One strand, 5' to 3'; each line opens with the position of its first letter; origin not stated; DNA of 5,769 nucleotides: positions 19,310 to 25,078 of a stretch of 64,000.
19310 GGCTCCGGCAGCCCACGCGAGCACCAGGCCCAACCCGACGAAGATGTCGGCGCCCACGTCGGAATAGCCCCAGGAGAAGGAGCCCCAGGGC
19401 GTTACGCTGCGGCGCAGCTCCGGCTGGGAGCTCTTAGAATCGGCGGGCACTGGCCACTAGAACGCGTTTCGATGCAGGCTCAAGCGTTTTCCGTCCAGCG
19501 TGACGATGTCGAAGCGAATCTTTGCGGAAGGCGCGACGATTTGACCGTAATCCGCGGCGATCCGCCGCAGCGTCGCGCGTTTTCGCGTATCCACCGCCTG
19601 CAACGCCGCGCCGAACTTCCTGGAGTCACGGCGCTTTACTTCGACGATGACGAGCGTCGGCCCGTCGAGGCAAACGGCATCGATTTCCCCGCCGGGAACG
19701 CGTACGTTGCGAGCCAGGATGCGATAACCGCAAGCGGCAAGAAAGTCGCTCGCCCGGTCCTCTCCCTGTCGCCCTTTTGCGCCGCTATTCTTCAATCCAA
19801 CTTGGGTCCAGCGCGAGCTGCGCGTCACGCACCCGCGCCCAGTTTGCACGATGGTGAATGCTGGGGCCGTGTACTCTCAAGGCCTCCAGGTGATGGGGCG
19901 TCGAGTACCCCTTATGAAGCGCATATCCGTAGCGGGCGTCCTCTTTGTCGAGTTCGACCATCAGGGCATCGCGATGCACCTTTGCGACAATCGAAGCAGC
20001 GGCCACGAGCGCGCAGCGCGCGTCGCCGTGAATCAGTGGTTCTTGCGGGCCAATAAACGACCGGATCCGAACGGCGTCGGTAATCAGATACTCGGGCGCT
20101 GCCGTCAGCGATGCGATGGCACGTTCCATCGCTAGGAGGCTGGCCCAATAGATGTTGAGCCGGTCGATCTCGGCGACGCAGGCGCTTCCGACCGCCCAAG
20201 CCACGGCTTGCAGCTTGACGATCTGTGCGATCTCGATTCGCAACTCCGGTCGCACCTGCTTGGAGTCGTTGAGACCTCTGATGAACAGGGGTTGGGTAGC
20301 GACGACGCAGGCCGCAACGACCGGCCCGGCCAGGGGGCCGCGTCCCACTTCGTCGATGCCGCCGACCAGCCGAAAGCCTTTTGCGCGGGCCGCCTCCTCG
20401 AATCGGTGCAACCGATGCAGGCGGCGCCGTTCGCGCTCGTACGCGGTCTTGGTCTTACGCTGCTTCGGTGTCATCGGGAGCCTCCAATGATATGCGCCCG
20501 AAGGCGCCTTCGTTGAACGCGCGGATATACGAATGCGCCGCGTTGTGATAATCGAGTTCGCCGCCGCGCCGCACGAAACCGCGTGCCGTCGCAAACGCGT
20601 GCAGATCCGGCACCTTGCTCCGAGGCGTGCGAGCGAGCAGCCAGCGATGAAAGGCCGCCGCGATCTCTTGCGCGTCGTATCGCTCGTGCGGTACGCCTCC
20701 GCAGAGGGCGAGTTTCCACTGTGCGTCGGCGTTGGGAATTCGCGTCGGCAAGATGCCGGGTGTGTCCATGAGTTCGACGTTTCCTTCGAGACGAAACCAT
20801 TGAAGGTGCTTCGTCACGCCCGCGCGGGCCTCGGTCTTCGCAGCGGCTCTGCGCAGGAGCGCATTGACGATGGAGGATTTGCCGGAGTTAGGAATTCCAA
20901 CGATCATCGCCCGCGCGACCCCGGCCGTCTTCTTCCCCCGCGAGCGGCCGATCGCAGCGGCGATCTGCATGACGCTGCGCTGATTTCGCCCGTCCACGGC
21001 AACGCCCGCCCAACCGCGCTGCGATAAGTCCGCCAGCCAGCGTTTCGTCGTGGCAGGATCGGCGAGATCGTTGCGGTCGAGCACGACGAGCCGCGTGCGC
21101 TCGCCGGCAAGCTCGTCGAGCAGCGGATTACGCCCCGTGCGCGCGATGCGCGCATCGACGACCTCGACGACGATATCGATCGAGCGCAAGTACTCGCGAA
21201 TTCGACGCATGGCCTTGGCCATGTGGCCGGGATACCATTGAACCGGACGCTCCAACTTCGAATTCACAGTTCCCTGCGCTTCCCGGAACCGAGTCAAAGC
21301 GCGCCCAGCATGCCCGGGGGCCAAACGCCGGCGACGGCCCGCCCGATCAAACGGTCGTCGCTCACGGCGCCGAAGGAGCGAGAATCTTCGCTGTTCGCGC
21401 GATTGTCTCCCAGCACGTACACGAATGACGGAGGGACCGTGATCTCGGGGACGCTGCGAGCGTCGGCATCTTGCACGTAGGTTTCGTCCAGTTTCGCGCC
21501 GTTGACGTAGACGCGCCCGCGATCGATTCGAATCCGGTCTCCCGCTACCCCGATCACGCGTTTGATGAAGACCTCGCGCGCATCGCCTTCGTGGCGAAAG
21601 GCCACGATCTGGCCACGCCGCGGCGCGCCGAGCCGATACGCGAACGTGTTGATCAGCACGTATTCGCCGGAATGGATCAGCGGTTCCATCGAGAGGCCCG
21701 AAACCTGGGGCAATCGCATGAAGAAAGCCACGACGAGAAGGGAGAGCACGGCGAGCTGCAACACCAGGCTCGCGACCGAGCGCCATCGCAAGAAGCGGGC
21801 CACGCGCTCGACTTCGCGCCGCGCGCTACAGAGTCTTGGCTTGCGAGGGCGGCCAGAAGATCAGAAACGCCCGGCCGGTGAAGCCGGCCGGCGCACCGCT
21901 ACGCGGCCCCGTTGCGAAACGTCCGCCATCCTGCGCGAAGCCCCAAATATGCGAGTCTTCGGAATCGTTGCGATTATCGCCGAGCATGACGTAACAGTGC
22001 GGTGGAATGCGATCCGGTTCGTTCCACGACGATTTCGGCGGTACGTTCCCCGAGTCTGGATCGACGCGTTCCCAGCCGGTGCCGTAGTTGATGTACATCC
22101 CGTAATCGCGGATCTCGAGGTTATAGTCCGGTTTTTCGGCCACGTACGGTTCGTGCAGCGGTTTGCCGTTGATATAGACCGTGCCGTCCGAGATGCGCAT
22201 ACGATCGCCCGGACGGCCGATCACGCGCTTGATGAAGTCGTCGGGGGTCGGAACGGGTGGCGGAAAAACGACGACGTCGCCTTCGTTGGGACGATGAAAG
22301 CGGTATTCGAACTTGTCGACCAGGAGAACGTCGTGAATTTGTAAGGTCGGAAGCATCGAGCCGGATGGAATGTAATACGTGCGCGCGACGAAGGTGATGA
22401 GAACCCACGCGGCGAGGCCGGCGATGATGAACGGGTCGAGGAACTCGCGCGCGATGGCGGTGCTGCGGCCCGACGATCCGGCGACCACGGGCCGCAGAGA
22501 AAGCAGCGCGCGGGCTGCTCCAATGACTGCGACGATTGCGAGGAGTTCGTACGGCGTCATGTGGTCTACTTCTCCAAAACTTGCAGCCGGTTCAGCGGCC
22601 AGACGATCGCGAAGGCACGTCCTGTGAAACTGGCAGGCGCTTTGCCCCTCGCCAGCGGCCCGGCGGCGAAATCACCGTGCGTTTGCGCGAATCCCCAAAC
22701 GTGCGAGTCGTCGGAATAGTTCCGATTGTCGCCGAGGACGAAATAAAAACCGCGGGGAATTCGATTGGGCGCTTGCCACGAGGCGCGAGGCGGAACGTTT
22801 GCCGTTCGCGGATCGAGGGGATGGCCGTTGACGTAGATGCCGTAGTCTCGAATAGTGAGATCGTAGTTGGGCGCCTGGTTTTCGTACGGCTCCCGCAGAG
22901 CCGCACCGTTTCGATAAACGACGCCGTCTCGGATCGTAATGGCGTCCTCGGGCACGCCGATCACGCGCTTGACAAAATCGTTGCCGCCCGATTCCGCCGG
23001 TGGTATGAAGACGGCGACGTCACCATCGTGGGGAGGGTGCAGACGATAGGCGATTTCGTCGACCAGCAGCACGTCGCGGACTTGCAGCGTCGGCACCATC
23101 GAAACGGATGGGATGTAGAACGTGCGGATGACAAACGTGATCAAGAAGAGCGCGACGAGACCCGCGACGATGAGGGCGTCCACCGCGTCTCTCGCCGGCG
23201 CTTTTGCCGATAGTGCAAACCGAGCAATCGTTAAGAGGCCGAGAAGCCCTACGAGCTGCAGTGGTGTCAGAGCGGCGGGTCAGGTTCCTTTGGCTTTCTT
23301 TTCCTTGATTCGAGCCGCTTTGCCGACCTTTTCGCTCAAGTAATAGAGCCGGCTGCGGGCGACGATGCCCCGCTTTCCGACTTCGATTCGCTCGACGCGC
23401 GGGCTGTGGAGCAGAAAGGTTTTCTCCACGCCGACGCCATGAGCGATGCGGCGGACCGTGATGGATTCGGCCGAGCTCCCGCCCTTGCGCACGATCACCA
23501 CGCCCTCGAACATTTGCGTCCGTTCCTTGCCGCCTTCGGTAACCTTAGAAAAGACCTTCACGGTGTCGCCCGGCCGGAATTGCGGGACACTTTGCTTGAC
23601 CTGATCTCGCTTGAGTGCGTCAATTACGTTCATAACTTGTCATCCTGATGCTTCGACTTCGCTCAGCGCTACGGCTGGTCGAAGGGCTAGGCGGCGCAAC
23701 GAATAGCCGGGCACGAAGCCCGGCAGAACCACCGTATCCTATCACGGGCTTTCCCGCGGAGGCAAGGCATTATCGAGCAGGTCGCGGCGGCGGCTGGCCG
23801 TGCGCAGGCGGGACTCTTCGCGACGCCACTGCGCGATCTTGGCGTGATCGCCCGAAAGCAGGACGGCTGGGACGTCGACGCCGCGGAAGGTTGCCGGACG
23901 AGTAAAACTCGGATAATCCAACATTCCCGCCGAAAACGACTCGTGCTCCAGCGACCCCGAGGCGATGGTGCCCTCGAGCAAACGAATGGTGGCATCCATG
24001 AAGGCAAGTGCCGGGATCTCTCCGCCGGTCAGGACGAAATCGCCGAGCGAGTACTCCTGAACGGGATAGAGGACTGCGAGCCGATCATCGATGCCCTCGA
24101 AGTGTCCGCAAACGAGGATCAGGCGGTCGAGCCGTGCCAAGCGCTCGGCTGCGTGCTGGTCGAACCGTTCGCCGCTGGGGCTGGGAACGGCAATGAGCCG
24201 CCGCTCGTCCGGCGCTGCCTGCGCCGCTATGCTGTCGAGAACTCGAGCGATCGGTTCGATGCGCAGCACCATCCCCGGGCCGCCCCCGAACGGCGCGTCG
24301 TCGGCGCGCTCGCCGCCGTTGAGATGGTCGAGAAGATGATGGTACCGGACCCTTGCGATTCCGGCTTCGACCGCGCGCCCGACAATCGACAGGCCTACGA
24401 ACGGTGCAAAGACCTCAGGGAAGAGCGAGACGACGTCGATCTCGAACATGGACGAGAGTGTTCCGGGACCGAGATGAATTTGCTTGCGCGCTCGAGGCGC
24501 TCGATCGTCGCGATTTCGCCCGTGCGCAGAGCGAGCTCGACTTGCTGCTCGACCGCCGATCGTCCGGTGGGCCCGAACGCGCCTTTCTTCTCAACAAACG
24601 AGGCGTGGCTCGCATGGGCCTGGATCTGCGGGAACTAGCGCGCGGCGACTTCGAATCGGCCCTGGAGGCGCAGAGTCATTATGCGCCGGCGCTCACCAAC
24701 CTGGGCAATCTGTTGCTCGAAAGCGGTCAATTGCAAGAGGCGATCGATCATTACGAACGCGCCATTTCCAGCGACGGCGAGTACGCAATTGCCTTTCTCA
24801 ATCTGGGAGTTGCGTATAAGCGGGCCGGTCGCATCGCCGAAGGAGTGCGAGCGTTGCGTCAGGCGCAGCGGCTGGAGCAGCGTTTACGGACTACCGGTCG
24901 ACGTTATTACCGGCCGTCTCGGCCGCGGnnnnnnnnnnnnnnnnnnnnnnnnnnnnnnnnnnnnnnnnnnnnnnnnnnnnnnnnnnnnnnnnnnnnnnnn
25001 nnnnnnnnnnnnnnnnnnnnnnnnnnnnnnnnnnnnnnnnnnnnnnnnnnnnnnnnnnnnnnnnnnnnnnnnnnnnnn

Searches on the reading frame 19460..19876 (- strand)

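Call 51: search_protein_families(library=ncbifam, proteins=[window:19460-19876:-], max_evalue=0.00001)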
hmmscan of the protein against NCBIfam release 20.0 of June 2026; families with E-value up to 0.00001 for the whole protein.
window:19460-19876:- (139 aa): 22 families
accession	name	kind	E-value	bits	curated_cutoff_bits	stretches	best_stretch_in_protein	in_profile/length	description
NF009154.0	PRK12497.3-3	equivalog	2.9e-27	95.1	109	1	30-127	8-106/123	YraN family protein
NF009150.0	PRK12497.1-3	equivalog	1.4e-24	86.4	81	1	31-135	5-111/118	YraN family protein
NF011273.0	PRK14680.1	equivalog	7.7e-19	68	199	1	32-130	6-105/134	hypothetical protein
NF009151.0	PRK12497.1-5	equivalog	2.4e-17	63.4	124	1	31-138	13-120/126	YraN family protein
NF011268.0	PRK14675.1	equivalog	2e-15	56.9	180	1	33-127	11-106/127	hypothetical protein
TIGR00252.1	TIGR00252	hypoth_equivalog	2.6e-15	56.5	69.05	1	34-127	9-105/123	YraN family protein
NF011271.0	PRK14678.1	equivalog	1.1e-14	54.5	172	1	35-127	9-100/120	hypothetical protein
NF011280.0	PRK14688.1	equivalog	2.2e-14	53.5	230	1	34-128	8-103/121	hypothetical protein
NF009153.0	PRK12497.3-1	equivalog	7.3e-14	52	171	1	35-126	13-107/125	YraN family protein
NF011274.0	PRK14681.1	equivalog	3.1e-12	46.6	207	1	35-127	46-142/158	hypothetical protein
NF011272.0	PRK14679.1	equivalog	5.3e-12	46.1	168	1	33-135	17-119/129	hypothetical protein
NF011270.0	PRK14677.1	equivalog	9.1e-12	45.3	124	1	36-126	5-93/108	hypothetical protein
NF011278.0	PRK14685.1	equivalog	1.7e-11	44.5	343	1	30-139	40-155/177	hypothetical protein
NF011275.0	PRK14682.1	equivalog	4.2e-11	43.2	203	1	35-139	7-114/117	hypothetical protein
NF009152.0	PRK12497.2-4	equivalog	8.5e-11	41.9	111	1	32-134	8-108/114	YraN family protein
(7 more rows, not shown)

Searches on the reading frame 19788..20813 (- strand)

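Call 51: search_protein_families(library=ncbifam, proteins=[window:19788-20813:-], max_evalue=0.00001)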
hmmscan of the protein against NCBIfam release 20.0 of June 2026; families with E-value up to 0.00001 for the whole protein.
window:19788-20813:- (342 aa): 10 families
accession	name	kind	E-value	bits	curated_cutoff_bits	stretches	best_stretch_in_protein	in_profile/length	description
NF000594.1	PRK00015.1-1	equivalog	7.2e-70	235.5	243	1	117-330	38-250/251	ribonuclease HII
NF000595.1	PRK00015.1-3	equivalog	8.1e-60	202.1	167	1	148-330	2-186/188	ribonuclease HII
NF000596.1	PRK00015.1-4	equivalog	2.5e-56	190.5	251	1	149-331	1-183/186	ribonuclease HII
NF000598.1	PRK00015.2-2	equivalog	3.4e-54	183.6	273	1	130-328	2-203/203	ribonuclease HII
NF010538.0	PRK13926.1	equivalog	5.6e-53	180.3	285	1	136-330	10-203/213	ribonuclease HII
NF000600.1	PRK00015.2-4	equivalog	2.7e-49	167.6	364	1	133-329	13-211/212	ribonuclease HII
NF010537.0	PRK13925.1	equivalog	2.3e-48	164.5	252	1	149-327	11-194/200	ribonuclease HII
NF011119.0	PRK14550.1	equivalog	2.6e-15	57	350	1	150-326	2-186/204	ribonuclease HII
TIGR00729.1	TIGR00729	equivalog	8.7e-15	55.3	123.3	1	152-228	3-84/207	ribonuclease HII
TIGR00716.1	rnhC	equivalog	2.5e-06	27.1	161.2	0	135-199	68-136/284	ribonuclease HIII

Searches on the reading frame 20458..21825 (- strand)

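Call 52: search_protein_families(library=ncbifam, proteins=[window:20458-21825:-], max_evalue=0.00001)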
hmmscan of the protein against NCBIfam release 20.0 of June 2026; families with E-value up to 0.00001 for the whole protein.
window:20458-21825:- (456 aa): 10 families
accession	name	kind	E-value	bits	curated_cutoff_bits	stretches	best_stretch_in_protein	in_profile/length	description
TIGR03596.1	GTPase_YlqF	equivalog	3.7e-67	226.6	208.2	1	195-448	1-276/276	ribosome biogenesis GTPase YlqF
TIGR03598.1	GTPase_YsxC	equivalog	2.4e-09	37.1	124.45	1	305-358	20-74/186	ribosome biogenesis GTP-binding protein YihA/YsxC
TIGR00231.1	small_GTP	domain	1.5e-08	34.6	42.5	1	307-358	7-63/164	GTP-binding protein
TIGR03594.1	GTPase_EngA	equivalog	1.2e-07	31.1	306.7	1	215-358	79-233/432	ribosome biogenesis GTPase Der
TIGR03597.1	GTPase_YqeH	equivalog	4.1e-07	29.5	297.4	1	210-360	59-217/361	ribosome biogenesis GTPase YqeH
NF000908.1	PRK00089.1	equivalog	5.2e-07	29.2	237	0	306-359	6-62/291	GTPase Era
TIGR00450.1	mnmE_trmE_thdF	equivalog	6.5e-07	28.8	252.6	0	302-358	208-267/446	tRNA uridine-5-carboxymethylaminomethyl(34) synthesis GTPase MnmE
NF003661.0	PRK05291.1-3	equivalog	8.4e-07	28.7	380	1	304-358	217-274/448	tRNA uridine-5-carboxymethylaminomethyl(34) synthesis GTPase MnmE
TIGR03918.1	GTP_HydF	equivalog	3.1e-06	26.3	325.55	0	306-358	10-66/392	[FeFe] hydrogenase H-cluster maturation GTPase HydF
NF007071.0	PRK09518.1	equivalog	6.2e-06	25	953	1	276-339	245-307/706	bifunctional cytidylate kinase/GTPase Der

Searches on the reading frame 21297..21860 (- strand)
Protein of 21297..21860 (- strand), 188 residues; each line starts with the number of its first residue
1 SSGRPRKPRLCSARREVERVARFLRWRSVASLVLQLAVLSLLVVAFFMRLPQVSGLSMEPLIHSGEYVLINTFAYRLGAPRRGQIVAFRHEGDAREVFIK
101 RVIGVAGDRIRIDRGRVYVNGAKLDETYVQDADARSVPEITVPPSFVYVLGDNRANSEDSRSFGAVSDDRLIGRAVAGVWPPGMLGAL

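Call 52: search_protein_families(library=ncbifam, proteins=[window:21297-21860:-], max_evalue=0.00001)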
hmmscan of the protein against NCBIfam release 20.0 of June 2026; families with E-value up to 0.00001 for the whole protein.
window:21297-21860:- (188 aa): 6 families
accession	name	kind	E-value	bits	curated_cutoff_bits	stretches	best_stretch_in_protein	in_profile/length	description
TIGR02227.1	sigpep_I_bact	equivalog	1.2e-41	142.3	47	1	31-181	3-160/162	signal peptidase I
NF008114.0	PRK10861.1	equivalog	3.6e-19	69.2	277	2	19-114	53-160/324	signal peptidase I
TIGR02754.1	sod_Ni_protease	equivalog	4.7e-13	49.4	63.25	1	52-109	2-59/90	nickel-type superoxide dismutase maturation protease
TIGR02771.1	TraF_Ti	equivalog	9e-13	48.1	100.25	1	62-175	47-165/171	conjugative transfer signal peptidase TraF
NF010412.0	PRK13838.1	subfamily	2.5e-07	30.3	186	1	98-175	89-169/177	conjugal transfer pilin processing protease TraF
TIGR02228.1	sigpep_I_arch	equivalog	5.8e-06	26.3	51.85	1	33-106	14-86/158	signal peptidase I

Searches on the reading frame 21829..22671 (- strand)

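Call 52: search_protein_families(library=ncbifam, proteins=[window:21829-22671:-], max_evalue=0.00001)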
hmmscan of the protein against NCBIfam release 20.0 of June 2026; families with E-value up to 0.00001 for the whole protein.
window:21829-22671:- (281 aa): 2 families
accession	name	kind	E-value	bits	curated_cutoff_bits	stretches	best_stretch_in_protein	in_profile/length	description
TIGR02227.1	sigpep_I_bact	equivalog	8.5e-39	133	47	1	81-246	5-145/162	signal peptidase I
NF008114.0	PRK10861.1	equivalog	2.2e-18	66.6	277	1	89-159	75-157/324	signal peptidase I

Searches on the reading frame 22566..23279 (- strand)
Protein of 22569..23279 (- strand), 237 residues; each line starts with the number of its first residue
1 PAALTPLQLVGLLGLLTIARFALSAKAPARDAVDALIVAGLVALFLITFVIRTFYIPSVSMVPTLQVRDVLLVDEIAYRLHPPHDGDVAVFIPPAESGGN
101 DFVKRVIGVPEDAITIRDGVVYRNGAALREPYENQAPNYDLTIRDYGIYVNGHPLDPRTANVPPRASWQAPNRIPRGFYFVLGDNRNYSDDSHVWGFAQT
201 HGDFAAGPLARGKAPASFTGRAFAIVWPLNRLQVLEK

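Call 8: search_protein_families(library=pfam, proteins=[window:22566-23270:-])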
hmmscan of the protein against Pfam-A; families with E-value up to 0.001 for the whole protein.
window:22566-23270:- (234 aa): 1 family
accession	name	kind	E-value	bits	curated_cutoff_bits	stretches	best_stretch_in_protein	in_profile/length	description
PF10502.14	Peptidase_S26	-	8.5e-39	133.6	22.9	1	28-196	3-155/168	Signal peptidase, peptidase S26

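Call 52: search_protein_families(library=ncbifam, proteins=[window:22569-23279:-], max_evalue=0.00001)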
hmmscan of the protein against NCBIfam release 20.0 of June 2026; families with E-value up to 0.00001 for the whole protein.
window:22569-23279:- (237 aa): 3 families
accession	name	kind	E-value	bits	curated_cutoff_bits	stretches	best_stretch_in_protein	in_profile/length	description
TIGR02227.1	sigpep_I_bact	equivalog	8.3e-35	120.1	47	1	35-199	4-146/162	signal peptidase I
NF008114.0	PRK10861.1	equivalog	3.7e-16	59.3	277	1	41-116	72-158/324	signal peptidase I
TIGR02754.1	sod_Ni_protease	equivalog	3.1e-06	27.6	63.25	0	58-118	5-64/90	nickel-type superoxide dismutase maturation protease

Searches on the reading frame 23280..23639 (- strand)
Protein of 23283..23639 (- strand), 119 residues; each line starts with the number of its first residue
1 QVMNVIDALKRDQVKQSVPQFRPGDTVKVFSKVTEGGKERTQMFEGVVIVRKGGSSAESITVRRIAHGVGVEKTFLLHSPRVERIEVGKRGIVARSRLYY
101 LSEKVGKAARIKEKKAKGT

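Call 52: search_protein_families(library=ncbifam, proteins=[window:23283-23639:-], max_evalue=0.00001)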
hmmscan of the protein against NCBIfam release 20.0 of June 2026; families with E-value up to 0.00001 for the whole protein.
window:23283-23639:- (119 aa): 1 family
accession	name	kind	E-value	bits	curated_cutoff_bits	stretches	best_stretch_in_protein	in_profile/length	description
TIGR01024.1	rplS_bact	equivalog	5.9e-42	142.4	90.7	1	3-114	1-113/114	50S ribosomal protein L19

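Call 72: find_encoding_contigs(protein=window:23280-23633:-, flank=4000, max_places=10)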
Protein window:23280-23633:- (117 aa): 24 contigs read that carry it; 10 places shown.
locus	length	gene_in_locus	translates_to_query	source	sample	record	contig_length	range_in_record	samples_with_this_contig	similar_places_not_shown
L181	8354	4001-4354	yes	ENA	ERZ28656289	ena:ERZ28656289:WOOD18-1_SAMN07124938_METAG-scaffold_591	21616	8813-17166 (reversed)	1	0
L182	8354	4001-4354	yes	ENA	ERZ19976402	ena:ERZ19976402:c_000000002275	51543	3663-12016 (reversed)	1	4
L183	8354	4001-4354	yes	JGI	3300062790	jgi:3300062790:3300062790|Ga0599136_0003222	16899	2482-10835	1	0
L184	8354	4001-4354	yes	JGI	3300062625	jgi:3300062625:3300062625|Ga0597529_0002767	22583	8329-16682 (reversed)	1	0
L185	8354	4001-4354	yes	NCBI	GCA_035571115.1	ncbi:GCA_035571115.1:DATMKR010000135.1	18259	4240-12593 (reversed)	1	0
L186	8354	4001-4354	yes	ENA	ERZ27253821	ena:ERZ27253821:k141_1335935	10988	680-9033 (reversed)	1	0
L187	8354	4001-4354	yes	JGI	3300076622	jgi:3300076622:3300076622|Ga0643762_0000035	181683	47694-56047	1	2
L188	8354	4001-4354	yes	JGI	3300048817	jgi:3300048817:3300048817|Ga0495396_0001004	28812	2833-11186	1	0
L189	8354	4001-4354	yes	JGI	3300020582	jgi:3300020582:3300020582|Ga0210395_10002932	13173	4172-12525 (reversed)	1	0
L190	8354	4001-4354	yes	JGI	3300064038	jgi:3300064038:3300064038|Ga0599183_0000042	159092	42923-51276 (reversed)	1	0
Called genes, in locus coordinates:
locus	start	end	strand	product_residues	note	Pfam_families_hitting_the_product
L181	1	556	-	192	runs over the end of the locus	-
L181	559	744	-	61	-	-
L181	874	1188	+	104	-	PF00829:Ribosomal_L21p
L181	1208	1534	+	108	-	PF04327:Peptidase_Prp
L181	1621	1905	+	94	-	-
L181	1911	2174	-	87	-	PF02416:TatA_B_E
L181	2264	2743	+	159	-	-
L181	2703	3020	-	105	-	PF13174:TPR_6 (faint), PF13181:TPR_8 (faint), PF13424:TPR_12 (weak), PF13432:TPR_16 (weak), PF00515:TPR_1 (weak), PF07719:TPR_2 (weak), PF13414:TPR_11, PF14559:TPR_19 (weak), +4 more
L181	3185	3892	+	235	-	PF01746:tRNA_m1G_MT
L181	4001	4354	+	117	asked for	PF01245:Ribosomal_L19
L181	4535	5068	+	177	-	PF10502:Peptidase_S26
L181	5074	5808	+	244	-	PF10502:Peptidase_S26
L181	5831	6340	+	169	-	PF10502:Peptidase_S26, PF00717:Peptidase_S24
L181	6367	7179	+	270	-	PF02421:FeoB_N (faint), PF01926:MMR_HSR1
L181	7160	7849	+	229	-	PF01351:RNase_HII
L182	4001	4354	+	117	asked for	PF01245:Ribosomal_L19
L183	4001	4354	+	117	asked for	PF01245:Ribosomal_L19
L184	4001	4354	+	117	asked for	PF01245:Ribosomal_L19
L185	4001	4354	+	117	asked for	PF01245:Ribosomal_L19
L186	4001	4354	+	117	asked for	PF01245:Ribosomal_L19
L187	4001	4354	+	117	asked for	PF01245:Ribosomal_L19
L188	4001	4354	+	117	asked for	PF01245:Ribosomal_L19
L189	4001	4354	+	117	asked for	PF01245:Ribosomal_L19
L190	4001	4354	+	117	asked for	PF01245:Ribosomal_L19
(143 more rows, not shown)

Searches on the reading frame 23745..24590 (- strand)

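Call 52: search_protein_families(library=ncbifam, proteins=[window:23745-24590:-], max_evalue=0.00001)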
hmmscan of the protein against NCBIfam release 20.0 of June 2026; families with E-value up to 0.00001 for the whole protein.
window:23745-24590:- (282 aa): 2 families
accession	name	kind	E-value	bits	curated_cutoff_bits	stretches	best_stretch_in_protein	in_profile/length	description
NF000648.1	PRK00026.1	equivalog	1.2e-74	250.2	220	1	50-272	2-221/221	tRNA (guanosine(37)-N1)-methyltransferase TrmD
TIGR00088.1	trmD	equivalog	5.4e-72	241.8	195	1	50-275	2-224/233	tRNA (guanosine(37)-N1)-methyltransferase TrmD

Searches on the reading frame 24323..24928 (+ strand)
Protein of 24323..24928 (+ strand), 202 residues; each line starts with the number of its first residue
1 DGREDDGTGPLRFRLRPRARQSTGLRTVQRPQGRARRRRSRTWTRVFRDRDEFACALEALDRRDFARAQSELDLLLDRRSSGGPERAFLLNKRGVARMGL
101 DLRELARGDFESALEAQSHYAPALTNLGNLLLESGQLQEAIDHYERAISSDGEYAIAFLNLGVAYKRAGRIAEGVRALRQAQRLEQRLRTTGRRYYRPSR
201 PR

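Call 52: search_protein_families(library=ncbifam, proteins=[window:24323-24928:+], max_evalue=0.00001)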
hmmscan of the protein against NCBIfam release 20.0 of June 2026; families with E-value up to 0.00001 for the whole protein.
window:24323-24928:+ (202 aa): 6 families
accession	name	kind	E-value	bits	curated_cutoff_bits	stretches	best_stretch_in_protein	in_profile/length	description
NF033758.1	gliding_GltE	equivalog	1.6e-12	47.2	225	1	103-188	238-323/411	adventurous gliding motility TPR repeat lipoprotein GltE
NF008391.2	PRK11189.1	equivalog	2.1e-11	43.9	250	1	73-180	51-158/297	lipoprotein NlpI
TIGR02917.1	PEP_TPR_lipo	equivalog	8.9e-11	40.4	312.2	1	52-185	434-563/899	XrtA/PEP-CTERM system TPR-repeat protein PrsT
NF033762.1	social_mot_Tgl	equivalog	2.7e-08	33.5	225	1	102-181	81-162/252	social motility TPR repeat lipoprotein Tgl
TIGR02521.1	type_IV_pilW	equivalog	6.1e-08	32.5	154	1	56-186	38-166/234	type IV pilus biogenesis/stability protein PilW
NF033920.0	C39_PA2778_fam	equivalog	3e-06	26.9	150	1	104-185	173-254/255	PA2778 family cysteine peptidase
